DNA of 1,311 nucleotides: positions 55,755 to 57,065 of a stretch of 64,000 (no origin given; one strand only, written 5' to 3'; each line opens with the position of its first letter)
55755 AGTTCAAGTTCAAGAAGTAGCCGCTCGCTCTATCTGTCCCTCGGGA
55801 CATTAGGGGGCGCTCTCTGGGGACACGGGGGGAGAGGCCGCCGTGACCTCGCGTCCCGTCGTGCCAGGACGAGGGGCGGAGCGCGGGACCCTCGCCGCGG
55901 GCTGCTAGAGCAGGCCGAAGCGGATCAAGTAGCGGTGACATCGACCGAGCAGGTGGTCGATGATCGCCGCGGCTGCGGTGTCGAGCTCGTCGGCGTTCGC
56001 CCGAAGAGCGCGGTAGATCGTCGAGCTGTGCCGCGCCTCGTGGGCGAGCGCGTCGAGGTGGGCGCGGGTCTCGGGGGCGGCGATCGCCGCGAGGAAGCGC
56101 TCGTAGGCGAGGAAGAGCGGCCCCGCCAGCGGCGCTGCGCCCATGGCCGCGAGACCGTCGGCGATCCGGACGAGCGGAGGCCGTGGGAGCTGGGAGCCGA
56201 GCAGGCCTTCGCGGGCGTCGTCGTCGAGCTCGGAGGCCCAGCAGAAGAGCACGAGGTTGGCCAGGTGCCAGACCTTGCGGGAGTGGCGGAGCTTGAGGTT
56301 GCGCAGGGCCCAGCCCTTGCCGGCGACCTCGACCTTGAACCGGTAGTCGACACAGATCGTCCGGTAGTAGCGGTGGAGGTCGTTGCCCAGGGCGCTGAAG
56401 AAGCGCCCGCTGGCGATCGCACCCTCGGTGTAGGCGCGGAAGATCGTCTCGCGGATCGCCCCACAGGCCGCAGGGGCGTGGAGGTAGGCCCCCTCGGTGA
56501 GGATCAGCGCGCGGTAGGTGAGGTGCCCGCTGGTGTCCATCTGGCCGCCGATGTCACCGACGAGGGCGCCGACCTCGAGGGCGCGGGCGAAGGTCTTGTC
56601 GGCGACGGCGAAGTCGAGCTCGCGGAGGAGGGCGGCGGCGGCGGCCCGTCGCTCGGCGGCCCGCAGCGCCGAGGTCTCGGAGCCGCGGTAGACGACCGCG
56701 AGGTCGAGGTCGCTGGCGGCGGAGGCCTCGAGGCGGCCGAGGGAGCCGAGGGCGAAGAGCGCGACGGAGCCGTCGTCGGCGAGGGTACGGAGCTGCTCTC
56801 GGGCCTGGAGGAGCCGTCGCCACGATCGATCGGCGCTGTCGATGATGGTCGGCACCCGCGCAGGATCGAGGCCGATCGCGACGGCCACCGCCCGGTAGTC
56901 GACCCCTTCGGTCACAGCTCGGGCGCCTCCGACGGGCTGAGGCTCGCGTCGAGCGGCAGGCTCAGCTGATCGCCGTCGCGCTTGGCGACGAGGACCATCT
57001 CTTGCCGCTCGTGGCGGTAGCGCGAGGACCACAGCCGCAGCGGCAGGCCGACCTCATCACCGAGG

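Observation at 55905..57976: Translationally coupled HD-domain + nucleotidyltransferase gene pair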

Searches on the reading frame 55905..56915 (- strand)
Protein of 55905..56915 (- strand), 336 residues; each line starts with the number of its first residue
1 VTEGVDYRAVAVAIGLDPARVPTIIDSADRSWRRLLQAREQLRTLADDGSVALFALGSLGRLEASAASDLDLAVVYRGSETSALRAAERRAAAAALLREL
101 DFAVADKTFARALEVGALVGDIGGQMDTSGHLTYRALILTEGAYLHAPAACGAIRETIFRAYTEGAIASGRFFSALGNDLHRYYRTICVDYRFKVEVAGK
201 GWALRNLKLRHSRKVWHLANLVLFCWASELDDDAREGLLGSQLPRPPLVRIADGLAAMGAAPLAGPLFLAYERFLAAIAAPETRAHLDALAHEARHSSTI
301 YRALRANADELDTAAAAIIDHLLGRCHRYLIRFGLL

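Call 6: search_protein_families(library=pfam, proteins=[window:55905-56915:-], max_evalue=0.1)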
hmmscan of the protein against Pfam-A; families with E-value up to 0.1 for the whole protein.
window:55905-56915:- (336 aa): 5 families
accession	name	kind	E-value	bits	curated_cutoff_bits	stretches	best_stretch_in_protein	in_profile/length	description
PF03445.19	DUF294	-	4.1e-06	27.2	21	1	28-100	28-101/138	Putative nucleotidyltransferase DUF294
PF03710.21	GlnE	-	0.0031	17.4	24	1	29-100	106-181/252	Glutamate-ammonia ligase adenylyltransferase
PF01909.29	NTP_transf_2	-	0.012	16.5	21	1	38-89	4-58/93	Nucleotidyltransferase domain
PF18765.7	Polbeta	-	0.017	15.7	26.9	1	52-102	15-66/93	Polymerase beta, Nucleotidyltransferase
PF12633.13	Adenyl_cycl_N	-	0.079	13.4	27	0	49-79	91-121/199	Adenylate cyclase NT domain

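Call 7: search_protein_families(library=ncbifam, proteins=[window:55905-56915:-], max_evalue=0.1)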
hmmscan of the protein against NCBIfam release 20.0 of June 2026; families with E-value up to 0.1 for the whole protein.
window:55905-56915:- (336 aa): 5 families
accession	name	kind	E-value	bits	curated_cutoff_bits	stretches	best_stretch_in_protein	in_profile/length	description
NF002895.0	PRK03381.1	equivalog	0.00012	20.3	631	1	40-85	48-93/782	[protein-PII] uridylyltransferase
NF010706.0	PRK14108.1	equivalog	0.003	15.3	724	1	47-77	698-728/986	bifunctional [glutamine synthetase] adenylyltransferase/[glutamine synthetase]-adenylyl-L-tyrosine phosphorylase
NF047752.1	MntA_antitoxin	equivalog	0.0034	17.3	60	1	52-97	9-54/106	type VII toxin-antitoxin system MntA family adenylyltransferase antitoxin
NF001366.0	PRK00275.1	equivalog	0.028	12.3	1299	1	35-87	63-115/895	[protein-PII] uridylyltransferase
TIGR01693.1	UTase_glnD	equivalog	0.051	11.8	519.4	1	35-86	28-79/850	[protein-PII] uridylyltransferase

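Call 8: search_protein_families(library=padloc, proteins=[window:55905-56915:-], max_evalue=0.1)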
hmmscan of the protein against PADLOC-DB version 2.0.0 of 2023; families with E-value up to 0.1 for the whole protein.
window:55905-56915:- (336 aa): 8 families
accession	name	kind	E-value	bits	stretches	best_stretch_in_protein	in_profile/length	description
PDLC04778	PDC-M70A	-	1.4e-33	114.7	1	20-319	18-338/355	-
PDLC04903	PDC-S09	-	0.0033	15.7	1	38-96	14-72/108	-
PDLC04902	PDC-S09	-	0.0037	15.5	1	37-97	7-68/97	-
PDLC04907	PDC-S09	-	0.0087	14.2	1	53-87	30-64/114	-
PDLC04904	PDC-S09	-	0.015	13.5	1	39-88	13-62/104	-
PDLC04369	PDC-M05A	-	0.017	12.8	1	29-104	86-156/201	-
PDLC04458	PDC-M15A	-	0.026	12.4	1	27-85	120-177/243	-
PDLC04368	PDC-M05A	-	0.03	12.2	1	39-101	97-157/201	-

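Call 10: search_solved_structures(query=window:55905-56915:-, max_evalue=1, show_alignments=2)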
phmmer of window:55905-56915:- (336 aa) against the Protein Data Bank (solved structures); distinct sequences matched with E-value up to 1: 2.
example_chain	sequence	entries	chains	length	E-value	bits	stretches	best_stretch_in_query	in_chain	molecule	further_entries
5cyv_A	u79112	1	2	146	0.82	12.5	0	2-30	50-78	Transcriptional regulator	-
3fm5_A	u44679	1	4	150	0.84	12.5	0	2-30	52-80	Transcriptional regulator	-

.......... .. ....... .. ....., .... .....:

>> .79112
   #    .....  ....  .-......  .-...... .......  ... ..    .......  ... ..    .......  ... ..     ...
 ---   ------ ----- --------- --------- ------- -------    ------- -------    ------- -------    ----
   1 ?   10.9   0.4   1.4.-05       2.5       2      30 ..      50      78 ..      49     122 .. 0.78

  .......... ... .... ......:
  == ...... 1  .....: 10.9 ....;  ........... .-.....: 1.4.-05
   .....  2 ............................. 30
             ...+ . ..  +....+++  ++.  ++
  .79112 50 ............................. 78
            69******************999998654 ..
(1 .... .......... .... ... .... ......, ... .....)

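Call 11: search_protein_families(library=phrogs, proteins=[window:55905-56915:-], max_evalue=0.1)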
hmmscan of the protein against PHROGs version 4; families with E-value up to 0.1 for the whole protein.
window:55905-56915:- (336 aa): 0 families

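Call 12: find_homologous_proteins(query=window:55905-56915:-)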
Query window:55905-56915:- (336 aa): 172 proteins with E <= 0.001 among 8000 candidates; the best 120 are listed.
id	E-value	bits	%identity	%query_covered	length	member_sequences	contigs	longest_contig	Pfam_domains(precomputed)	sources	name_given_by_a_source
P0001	4.5e-200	682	95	100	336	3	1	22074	-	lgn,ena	-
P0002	4.3e-192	656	91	100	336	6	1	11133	-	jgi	-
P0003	4.6e-180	616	85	100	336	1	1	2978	-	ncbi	-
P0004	6.7e-144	497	72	100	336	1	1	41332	PF03445.20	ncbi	-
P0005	6.4e-137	475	70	100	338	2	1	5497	PF03445.20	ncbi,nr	ncbi:MAG: hypothetical protein KC486_30540 [Myxococcales bacterium]|nr:hypothetical protein [Myxococ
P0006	5.3e-136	471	67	100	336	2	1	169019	-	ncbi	-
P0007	3.6e-126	439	66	100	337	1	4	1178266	PF03445.20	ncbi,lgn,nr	ncbi:MAG: hypothetical protein H6711_05675 [Myxococcales bacterium]|nr:hypothetical protein [Myxococ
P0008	3.1e-123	430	63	100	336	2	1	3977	-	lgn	-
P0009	3.1e-118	413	60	100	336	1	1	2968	-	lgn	-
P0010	7.7e-112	392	58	100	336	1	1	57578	PF03445.20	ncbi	ncbi:MAG: DUF294 nucleotidyltransferase-like domain-containing protein [Nannocystaceae bacterium]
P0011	4.9e-102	360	55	100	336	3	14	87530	PF03445.20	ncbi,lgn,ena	-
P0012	1.7e-98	348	55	100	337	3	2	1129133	PF03445.20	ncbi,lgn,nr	ncbi:MAG: hypothetical protein IPK80_30825 [Nannocystis sp.]|nr:hypothetical protein [Nannocystis sp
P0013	4.1e-98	347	55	100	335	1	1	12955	PF03445.20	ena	-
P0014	1.1e-97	346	53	99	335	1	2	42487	-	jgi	jgi:hypothetical protein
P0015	4.7e-97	344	52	99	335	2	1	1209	-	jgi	jgi:hypothetical protein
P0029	5.9e-93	330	53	100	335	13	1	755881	-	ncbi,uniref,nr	ncbi:DUF294 nucleotidyltransferase-like domain-containing protein [Nannocystis bainbridge]|uniref:DU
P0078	5.1e-81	291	48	96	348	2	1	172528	-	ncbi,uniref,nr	ncbi:DUF294 nucleotidyltransferase-like domain-containing protein [Enhygromyxa salina]|uniref:DUF294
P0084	1.5e-79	286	46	96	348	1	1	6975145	-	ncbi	ncbi:hypothetical protein ACNOYE_21905 [Nannocystaceae bacterium ST9]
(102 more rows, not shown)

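Call 17: find_encoding_contigs(protein=P0084, flank=8000, max_places=2)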
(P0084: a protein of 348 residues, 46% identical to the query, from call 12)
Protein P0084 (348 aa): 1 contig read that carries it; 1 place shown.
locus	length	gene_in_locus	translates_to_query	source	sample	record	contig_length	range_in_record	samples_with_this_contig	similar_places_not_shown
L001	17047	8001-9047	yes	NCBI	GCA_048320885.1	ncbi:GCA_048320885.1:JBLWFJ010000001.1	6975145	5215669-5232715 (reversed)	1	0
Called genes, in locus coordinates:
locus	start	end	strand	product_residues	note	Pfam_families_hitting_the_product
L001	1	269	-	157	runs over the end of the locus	-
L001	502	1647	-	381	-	PF05951:Peptidase_M15_2 (weak), PF08291:Peptidase_M15_3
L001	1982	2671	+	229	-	-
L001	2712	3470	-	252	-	-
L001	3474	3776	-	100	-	-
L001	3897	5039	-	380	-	PF02771:Acyl-CoA_dh_N, PF02770:Acyl-CoA_dh_M, PF00441:Acyl-CoA_dh_1, PF08028:Acyl-CoA_dh_2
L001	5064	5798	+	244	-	PF01648:ACPS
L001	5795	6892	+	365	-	PF08668:HDOD (weak), PF01966:HD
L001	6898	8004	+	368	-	PF01471:PG_binding_1, PF02557:VanY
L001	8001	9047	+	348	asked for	-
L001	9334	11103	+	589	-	-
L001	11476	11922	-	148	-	PF01124:MAPEG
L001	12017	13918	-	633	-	PF02129:Peptidase_S15, PF08530:PepX_C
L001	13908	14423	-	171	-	PF01863:YgjP-like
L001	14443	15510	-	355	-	PF04055:Radical_SAM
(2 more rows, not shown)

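Call 18: find_encoding_contigs(protein=P0029, flank=8000, max_places=2)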
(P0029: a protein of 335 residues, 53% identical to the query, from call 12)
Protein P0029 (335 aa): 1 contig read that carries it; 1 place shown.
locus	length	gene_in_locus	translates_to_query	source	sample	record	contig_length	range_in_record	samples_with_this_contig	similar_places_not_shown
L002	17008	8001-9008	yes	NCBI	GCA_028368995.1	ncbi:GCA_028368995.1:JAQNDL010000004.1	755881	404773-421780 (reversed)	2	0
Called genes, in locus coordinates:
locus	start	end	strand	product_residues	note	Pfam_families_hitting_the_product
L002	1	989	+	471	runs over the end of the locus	PF01212:Beta_elim_lyase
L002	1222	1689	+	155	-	PF00072:Response_reg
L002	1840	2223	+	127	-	-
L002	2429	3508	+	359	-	PF00579:tRNA-synt_1b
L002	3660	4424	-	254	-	PF22624:AASDHPPT_N, PF01648:ACPS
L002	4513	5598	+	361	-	PF00762:Ferrochelatase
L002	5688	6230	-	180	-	PF01928:CYTH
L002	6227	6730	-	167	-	PF01878:EVE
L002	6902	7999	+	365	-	PF01966:HD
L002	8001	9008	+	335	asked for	-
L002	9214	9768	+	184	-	PF00702:Hydrolase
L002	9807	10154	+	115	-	-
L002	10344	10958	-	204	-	-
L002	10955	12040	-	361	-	PF02463:SMC_N (faint), PF11398:DUF2813 (faint), PF13175:AAA_15, PF13304:AAA_21, PF13175:AAA_15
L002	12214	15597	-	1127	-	PF00930:DPPIV_N (faint), PF26549:Tricorn_N, PF26550:Tricorn_2nd, PF07676:PD40, PF26549:Tricorn_N, PF07969:Amidohydro_3 (weak), PF01979:Amidohydro_1, PF07969:Amidohydro_3, +1 more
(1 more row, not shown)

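Call 19: find_encoding_contigs(protein=P0078, flank=8000, max_places=2)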
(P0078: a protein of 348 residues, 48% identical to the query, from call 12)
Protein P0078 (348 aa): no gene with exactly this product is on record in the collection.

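Call 31: search_solved_structures(query=A1, max_evalue=10, show_alignments=2)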
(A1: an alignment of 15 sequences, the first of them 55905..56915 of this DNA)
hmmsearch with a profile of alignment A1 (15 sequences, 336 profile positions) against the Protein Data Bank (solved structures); distinct sequences matched with E-value up to 10: 11.
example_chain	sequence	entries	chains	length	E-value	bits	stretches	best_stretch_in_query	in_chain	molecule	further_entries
1wot_A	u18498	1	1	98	0.0017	20.8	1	33-87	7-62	PUTATIVE MINIMAL NUCLEOTIDYLTRANSFERASE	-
4fh3_A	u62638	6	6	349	0.2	14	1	28-93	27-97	Poly(A) RNA polymerase protein cid1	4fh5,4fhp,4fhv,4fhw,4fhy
4fhx_A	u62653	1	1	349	0.2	14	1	28-93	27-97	Poly(A) RNA polymerase protein cid1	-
1no5_A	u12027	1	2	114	0.22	13.9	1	42-78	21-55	Hypothetical protein HI0073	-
4e7x_A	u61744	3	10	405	0.23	13.8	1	26-93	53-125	Poly(A) RNA polymerase protein cid1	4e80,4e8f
4ep7_A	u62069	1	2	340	0.24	13.8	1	30-93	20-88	Poly(A) RNA polymerase protein cid1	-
4nkt_A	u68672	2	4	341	0.24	13.8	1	30-93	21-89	Poly(A) RNA polymerase protein cid1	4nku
4ud4_A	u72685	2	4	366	0.28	13.5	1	30-93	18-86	POLY(A) RNA POLYMERASE PROTEIN CID1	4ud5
8d07_D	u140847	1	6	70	0.3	13.4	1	238-294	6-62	HALC3_109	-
9xbd_E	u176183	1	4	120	0.33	13.3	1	43-89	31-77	Nucleotidyltransferase domain-containing protein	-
9ay5_S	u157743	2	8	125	1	11.7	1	214-259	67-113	Gp26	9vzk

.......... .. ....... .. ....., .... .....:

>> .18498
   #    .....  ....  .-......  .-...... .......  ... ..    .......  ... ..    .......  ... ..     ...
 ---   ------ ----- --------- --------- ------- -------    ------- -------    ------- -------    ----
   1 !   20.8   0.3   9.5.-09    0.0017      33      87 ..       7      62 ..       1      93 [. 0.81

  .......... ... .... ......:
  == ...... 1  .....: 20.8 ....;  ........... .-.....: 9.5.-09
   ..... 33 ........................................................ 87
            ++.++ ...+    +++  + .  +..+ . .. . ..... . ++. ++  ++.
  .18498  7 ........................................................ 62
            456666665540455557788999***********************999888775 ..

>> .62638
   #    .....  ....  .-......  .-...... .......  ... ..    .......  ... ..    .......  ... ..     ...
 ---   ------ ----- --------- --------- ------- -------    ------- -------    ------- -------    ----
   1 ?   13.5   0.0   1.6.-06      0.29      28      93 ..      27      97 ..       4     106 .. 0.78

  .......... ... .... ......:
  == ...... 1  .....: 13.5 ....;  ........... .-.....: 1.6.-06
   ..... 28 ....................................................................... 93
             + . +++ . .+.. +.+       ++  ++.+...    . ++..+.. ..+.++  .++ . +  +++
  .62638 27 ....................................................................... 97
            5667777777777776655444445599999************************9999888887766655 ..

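Call 32: search_protein_representatives(alignment_id=A1)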
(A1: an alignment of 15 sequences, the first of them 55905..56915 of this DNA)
Query: 15 sequences, 336 profile positions. Proteins with E-value up to 0.001 (for the whole library): 1896; up to 1e-10: 1128; up to 1e-30: 290. The best 150 are listed.
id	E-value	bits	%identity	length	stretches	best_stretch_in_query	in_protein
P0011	1.4e-142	491.2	-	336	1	1-336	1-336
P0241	1.2e-132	458.6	-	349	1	1-336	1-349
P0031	2.1e-131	454.5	-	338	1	7-336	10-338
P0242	2.9e-120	417.9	-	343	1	1-336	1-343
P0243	1.1e-116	406.1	-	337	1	3-336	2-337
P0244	5.1e-116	403.9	-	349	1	1-336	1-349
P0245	6.3e-113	393.8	-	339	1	5-336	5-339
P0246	1.3e-112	392.7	-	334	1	14-335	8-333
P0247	2.5e-112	391.8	-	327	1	15-336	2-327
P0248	8.9e-110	383.4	-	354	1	8-336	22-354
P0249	3.9e-107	374.7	-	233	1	105-336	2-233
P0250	3.9e-107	374.7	-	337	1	3-336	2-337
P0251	1.8e-106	372.6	-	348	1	10-336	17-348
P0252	6.4e-106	370.7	-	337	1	4-335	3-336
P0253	2.0e-105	369.1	-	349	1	8-336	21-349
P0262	1.4e-66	241.5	-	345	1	6-313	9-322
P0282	2.5e-50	188.0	-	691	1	20-311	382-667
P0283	7.3e-50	186.4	-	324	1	28-326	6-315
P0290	2.6e-48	181.4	-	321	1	16-326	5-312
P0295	1.4e-47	178.9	-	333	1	21-319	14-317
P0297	6.3e-47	176.8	-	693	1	18-336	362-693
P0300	1.9e-46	175.2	-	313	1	22-313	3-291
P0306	2.3e-45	171.7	-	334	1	20-315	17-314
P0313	1.1e-44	169.5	-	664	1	21-314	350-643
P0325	6.5e-44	166.9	-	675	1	11-313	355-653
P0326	8.3e-44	166.6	-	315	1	22-313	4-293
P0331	2.3e-43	165.1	-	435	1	19-317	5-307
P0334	3.0e-43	164.7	-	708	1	20-336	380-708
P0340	2.1e-42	161.9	-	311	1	28-320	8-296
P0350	5.7e-41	157.2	-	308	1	28-311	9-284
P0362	6.9e-40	153.7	-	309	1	22-325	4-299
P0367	1.5e-39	152.6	-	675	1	20-316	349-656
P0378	9.6e-39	149.9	-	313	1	33-319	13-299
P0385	3.7e-38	148.0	-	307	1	24-315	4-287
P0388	7.4e-38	147.0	-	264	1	21-281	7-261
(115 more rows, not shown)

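Call 33: search_protein_families(library=pfam, proteins=[P0282, P0297, P0313, P0325, P0334, P0367, P0331], max_evalue=0.01)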
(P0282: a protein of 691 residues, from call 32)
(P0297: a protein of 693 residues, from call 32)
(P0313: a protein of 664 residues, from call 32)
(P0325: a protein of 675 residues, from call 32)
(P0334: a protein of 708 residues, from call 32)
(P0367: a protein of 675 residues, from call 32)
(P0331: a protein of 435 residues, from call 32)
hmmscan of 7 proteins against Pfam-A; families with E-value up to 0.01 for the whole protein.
P0282 (691 aa): 4 families
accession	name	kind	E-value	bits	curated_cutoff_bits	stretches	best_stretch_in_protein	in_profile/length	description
PF01966.28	HD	-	6.7e-10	39.7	22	1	81-150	1-69/116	HD domain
PF03445.19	DUF294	-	8.4e-05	22.9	21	1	397-448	36-86/138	Putative nucleotidyltransferase DUF294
PF01909.29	NTP_transf_2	-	0.0014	19.4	21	1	398-444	2-46/93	Nucleotidyltransferase domain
PF24391.1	HD-CE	-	0.0064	16.6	27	0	91-130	21-60/263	HD-CE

P0297 (693 aa): 2 families
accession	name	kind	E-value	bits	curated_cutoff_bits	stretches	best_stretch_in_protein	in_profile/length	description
PF03445.19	DUF294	-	9.8e-05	22.7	21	1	363-444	16-97/138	Putative nucleotidyltransferase DUF294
PF01966.28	HD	-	0.00013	22.7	22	1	78-127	3-50/116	HD domain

P0313 (664 aa): 4 families
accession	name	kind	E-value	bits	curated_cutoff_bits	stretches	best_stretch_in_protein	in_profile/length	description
PF01966.28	HD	-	9.1e-12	45.7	22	1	67-156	1-77/116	HD domain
PF01909.29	NTP_transf_2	-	6.2e-05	23.7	21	1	366-409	3-45/93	Nucleotidyltransferase domain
PF24391.1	HD-CE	-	0.0026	17.9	27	0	82-138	26-122/263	HD-CE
PF18765.7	Polbeta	-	0.0047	17.5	26.9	0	385-410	20-43/93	Polymerase beta, Nucleotidyltransferase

P0325 (675 aa): 4 families
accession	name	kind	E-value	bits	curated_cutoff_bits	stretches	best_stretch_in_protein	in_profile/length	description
PF01966.28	HD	-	2.1e-09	38.1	22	1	60-129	1-69/116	HD domain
PF01909.29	NTP_transf_2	-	3.9e-05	24.4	21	1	381-435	3-63/93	Nucleotidyltransferase domain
PF18765.7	Polbeta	-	0.0035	17.9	26.9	1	401-433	20-52/93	Polymerase beta, Nucleotidyltransferase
PF20879.2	SidM_N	-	0.008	15.9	27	0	394-436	59-101/285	SidM, N-terminal domain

P0334 (708 aa): 1 family
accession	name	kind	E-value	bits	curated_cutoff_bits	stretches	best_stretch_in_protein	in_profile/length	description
PF03445.19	DUF294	-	0.0004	20.7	21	1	396-451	30-79/138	Putative nucleotidyltransferase DUF294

P0367 (675 aa): 3 families
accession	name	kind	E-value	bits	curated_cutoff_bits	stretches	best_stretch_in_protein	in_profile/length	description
PF01966.28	HD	-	5.2e-09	36.8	22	1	65-133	1-68/116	HD domain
PF03445.19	DUF294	-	3.6e-06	27.3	21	1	370-421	37-84/138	Putative nucleotidyltransferase DUF294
PF08668.18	HDOD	-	2.6e-05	24.2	22.9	1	64-117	94-145/196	HDOD domain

P0331 (435 aa): 3 families
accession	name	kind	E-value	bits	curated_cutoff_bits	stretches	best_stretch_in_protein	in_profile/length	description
PF04754.18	Transposase_31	-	8.9e-15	55.2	21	1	319-391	29-102/203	Putative transposase, YhgA-like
PF03445.19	DUF294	-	0.0024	18.2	21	1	27-87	42-94/138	Putative nucleotidyltransferase DUF294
PF01909.29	NTP_transf_2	-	0.0038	18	21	1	37-88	13-62/93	Nucleotidyltransferase domain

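Call 34: predict_structure(alignment_id=A1)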
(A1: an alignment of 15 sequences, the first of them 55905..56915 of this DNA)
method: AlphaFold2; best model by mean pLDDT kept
length: 336 residues; sequences in the alignment: 15
mean_pLDDT: 89.3   pTM: 0.90
mean pLDDT of the five models: 89.3, 88.2, 88.1, 88.0, 85.5
residues with pLDDT >= 90: 232; 70-90: 80; 50-70: 22; < 50: 2
segments of 3 or more residues with pLDDT < 50: none
pLDDT, mean of each block of 10 residues (from residue 1): 90 98 94 93 92 85 71 94 96 94 82 94 89 93 93 94 65 79 86 69 89 94 93 89 93 97 98 94 91 92 97 97 89 62
secondary structure, 60 per line:
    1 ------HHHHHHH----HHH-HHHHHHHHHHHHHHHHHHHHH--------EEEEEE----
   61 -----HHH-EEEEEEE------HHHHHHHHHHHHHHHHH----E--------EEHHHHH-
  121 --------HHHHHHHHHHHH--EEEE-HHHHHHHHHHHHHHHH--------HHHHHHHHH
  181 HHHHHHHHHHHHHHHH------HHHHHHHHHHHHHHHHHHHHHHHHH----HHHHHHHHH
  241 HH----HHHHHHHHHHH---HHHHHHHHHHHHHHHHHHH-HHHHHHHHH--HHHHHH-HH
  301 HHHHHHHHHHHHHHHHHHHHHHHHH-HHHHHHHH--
elements in order: H7-13 H22-42 E51-56 E70-76 H83-99 H115-119 H129-140 E143-146 H148-163 H172-196 H203-227 H232-242 H247-257 H261-279 H281-289 H292-297 H299-325 H327-334

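Call 39: fold_search(model_id=the predicted structure, library=pdb)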
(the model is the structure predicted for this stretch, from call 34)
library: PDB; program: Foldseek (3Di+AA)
matches with E <= 10: 125; with E <= 0.001: 0
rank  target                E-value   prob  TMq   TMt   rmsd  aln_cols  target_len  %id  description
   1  6yx5_B                1.7e-02  1.00  0.47  0.47   8.9       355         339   12  Structure of DrrA from Legionella pneumophilia in complex with human Rab8a (released 2020-12-23)
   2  6sxj                  3.5e-01  0.47  0.29  0.34   9.9       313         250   11  Crystal structure of spectinomycin adenyltransferase AAD(9) from Enterococcus faecialis (released 2020-04-15)
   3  3nku_B                3.7e-01  0.84  0.25  0.36   6.5       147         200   16  Crystal structure of the N-terminal domain of DrrA/SidM from Legionella pneumophila (released 2010-08-04)
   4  7bxo_A                3.7e-01  0.82  0.21  0.46   5.5       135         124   15  Crystal structure of the toxin-antitoxin with AMP-PNP (released 2020-09-30)
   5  3k7d_A                3.7e-01  0.41  0.32  0.24  10.2       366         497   12  C-terminal (adenylylation) domain of E.coli Glutamine Synthetase Adenylyltransferase (released 2009-12-15)
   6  6xz0                  3.9e-01  0.38  0.26  0.32  10.5       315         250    9  Crystal structure of spectinomycin adenyltransferase AAD(9) from Enterococcus faecialis with spectinomycin (released 2020-04-15)
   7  5lpa_A                5.5e-01  0.21  0.22  0.27  13.0       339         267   15  AadA E87Q in complex with ATP, calcium and dihydrostreptomycin (released 2018-01-17)
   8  6fzb_A                6.6e-01  0.28  0.25  0.31  12.1       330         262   15  AadA in complex with ATP, magnesium and streptomycin (released 2018-06-13)
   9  5luh_B                7.2e-01  0.23  0.25  0.30  11.4       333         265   14  AadA E87Q in complex with ATP, calcium and streptomycin (released 2018-01-17)
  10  3i7a                  7.2e-01  0.10  0.18  0.20  20.6       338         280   12  Crystal structure of Putative metal-dependent phosphohydrolase (YP_926882.1) from Shewanella amazonensis SB2B at 2.06 A  (released 2009-07-21)
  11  5g4a_B                8.2e-01  0.23  0.26  0.31  12.1       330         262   15  AadA in complex with ATP and magnesium (released 2017-11-29)
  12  2ikf_A                9.4e-01  0.10  0.18  0.18  12.8       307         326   13  Terminal uridylyl transferase 4 from Trypanosoma brucei with bound UTP (released 2007-02-20)
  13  7bxo_E                1.0e+00  0.57  0.22  0.46   5.5       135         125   15  Crystal structure of the toxin-antitoxin with AMP-PNP (released 2020-09-30)
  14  6m6u_F                1.2e+00  0.57  0.22  0.47   5.4       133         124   14  Crystal structure the toxin-antitoxin MntA-HpeT mutant-D39ED41E (released 2020-09-30)
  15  9ipy                  1.2e+00  0.04  0.12  0.12  28.0       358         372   11  Structure of JR14a-bound human C3aR (released 2025-04-23)
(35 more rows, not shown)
